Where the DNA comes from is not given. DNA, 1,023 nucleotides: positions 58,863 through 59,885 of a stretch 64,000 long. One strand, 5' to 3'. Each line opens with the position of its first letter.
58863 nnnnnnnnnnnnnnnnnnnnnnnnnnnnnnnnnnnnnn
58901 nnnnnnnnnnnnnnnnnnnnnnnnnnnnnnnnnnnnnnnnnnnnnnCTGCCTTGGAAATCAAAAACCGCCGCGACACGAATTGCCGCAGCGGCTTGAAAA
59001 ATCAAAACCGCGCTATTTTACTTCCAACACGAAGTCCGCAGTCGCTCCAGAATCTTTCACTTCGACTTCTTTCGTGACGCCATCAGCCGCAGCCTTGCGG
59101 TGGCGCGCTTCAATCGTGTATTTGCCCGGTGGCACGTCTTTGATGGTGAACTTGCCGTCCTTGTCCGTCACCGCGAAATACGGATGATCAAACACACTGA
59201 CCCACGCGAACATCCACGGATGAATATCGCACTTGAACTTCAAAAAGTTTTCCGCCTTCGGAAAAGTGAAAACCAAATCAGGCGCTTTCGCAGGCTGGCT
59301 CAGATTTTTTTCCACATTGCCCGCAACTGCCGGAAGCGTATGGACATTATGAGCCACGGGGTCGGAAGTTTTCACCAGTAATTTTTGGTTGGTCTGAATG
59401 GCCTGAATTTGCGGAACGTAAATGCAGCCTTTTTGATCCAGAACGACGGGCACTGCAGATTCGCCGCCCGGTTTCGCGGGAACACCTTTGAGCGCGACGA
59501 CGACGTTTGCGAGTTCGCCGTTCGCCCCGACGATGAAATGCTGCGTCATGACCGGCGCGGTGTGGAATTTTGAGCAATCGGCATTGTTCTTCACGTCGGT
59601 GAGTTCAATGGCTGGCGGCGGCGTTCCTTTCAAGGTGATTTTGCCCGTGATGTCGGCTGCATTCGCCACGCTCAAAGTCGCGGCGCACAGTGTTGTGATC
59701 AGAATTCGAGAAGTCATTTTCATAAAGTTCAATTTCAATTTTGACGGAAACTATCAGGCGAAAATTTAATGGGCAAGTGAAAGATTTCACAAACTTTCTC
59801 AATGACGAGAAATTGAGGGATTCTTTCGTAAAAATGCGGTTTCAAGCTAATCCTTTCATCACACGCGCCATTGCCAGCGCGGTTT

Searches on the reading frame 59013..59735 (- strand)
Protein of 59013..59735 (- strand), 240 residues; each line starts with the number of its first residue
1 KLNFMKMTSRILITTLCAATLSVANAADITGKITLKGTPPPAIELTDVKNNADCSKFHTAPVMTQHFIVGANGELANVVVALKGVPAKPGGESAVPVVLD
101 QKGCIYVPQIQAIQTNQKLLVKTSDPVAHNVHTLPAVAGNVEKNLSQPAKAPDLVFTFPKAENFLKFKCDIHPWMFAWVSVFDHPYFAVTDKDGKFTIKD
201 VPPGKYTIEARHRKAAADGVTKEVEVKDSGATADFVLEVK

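Call 116: search_protein_families(library=pfam, proteins=[window:59013-59735:-], max_evalue=0.001)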
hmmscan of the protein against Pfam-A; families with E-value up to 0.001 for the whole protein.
window:59013-59735:- (240 aa): 5 families
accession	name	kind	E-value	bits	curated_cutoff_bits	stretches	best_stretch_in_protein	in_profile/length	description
PF13620.12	CarboxypepD_reg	-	3.5e-07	30.9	32.3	1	179-237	19-81/82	Carboxypeptidase regulatory-like domain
PF09430.16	EMC7_beta-sandw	-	1e-05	26.2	26.6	1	184-230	19-63/122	ER membrane protein complex subunit 7, beta-sandwich domain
PF14686.12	fn3_3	-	2.7e-05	24.3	24.4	1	186-233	27-73/75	Polysaccharide lyase family 4, domain II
PF13715.12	CarbopepD_reg_2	-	5.2e-05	23.6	32.2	1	178-226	18-64/88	CarboxypepD_reg-like domain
PF17802.7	SpaA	-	0.00092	19.8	23.1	0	188-234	36-84/91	Prealbumin-like fold domain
